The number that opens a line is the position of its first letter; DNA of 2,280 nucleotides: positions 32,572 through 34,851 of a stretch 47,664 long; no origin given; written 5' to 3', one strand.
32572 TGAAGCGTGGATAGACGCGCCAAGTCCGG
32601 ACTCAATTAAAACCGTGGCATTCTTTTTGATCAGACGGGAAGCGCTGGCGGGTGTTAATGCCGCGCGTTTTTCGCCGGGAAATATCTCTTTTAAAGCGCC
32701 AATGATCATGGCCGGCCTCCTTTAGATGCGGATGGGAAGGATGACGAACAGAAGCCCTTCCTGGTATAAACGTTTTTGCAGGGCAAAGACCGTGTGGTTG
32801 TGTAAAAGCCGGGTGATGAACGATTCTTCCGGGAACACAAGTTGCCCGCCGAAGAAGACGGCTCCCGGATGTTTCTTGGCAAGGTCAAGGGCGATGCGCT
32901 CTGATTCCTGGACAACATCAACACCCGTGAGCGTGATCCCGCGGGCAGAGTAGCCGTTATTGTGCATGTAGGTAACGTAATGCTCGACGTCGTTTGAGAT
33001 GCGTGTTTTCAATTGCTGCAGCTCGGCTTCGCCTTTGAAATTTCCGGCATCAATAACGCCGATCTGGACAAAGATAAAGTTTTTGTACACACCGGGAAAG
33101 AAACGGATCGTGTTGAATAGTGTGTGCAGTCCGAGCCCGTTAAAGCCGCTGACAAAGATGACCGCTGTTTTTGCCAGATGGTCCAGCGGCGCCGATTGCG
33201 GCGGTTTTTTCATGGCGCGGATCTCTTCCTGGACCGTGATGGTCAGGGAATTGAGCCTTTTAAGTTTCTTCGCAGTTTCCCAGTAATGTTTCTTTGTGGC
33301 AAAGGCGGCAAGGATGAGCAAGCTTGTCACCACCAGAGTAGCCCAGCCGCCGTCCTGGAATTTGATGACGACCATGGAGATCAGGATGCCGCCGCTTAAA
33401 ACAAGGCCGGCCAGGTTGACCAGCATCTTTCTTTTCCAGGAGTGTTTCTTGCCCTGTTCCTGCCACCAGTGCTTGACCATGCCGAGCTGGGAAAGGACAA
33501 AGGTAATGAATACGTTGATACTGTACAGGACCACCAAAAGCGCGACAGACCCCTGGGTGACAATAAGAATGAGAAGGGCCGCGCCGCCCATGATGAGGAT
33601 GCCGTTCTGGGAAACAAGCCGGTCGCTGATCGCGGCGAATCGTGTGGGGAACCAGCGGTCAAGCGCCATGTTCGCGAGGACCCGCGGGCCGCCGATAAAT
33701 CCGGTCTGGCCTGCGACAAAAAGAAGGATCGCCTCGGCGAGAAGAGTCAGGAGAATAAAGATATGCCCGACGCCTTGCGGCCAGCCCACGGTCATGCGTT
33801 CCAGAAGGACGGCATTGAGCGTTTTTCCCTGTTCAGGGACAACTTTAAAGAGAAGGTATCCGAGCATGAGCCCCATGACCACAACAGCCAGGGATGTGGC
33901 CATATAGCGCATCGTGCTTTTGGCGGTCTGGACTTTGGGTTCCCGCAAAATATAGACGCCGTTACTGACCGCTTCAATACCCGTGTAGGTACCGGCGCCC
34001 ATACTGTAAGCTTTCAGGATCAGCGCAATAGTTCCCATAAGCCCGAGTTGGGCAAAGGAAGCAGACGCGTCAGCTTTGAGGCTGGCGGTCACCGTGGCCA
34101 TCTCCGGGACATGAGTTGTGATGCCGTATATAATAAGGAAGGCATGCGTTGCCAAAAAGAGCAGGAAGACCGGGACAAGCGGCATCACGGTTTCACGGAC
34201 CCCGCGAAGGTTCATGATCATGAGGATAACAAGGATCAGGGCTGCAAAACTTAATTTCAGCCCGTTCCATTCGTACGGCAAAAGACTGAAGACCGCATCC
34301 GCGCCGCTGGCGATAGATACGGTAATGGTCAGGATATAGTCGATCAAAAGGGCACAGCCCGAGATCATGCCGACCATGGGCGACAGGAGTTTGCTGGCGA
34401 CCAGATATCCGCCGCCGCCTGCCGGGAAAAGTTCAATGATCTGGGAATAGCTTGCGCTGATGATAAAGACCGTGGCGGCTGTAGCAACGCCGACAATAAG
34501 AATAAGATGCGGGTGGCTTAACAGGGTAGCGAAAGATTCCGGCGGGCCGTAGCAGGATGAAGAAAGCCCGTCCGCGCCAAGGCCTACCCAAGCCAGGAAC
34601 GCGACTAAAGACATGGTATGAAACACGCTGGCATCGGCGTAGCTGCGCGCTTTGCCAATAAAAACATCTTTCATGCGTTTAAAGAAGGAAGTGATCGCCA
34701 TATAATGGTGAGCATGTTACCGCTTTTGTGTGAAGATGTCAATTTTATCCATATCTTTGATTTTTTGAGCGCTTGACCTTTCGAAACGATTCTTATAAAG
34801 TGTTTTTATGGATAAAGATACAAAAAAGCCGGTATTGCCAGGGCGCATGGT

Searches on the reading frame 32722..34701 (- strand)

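Call 15: search_protein_families(library=pfam, proteins=[window:32722-34701:-])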
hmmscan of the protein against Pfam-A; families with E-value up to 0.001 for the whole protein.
window:32722-34701:- (659 aa): 2 families
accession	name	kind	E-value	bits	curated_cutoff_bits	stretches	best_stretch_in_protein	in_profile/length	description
PF13520.12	AA_permease_2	-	1.4e-21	77.4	27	1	48-459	12-420/427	Amino acid permease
PF00324.27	AA_permease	-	5.7e-09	35.6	24.6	1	66-448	30-421/470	Amino acid permease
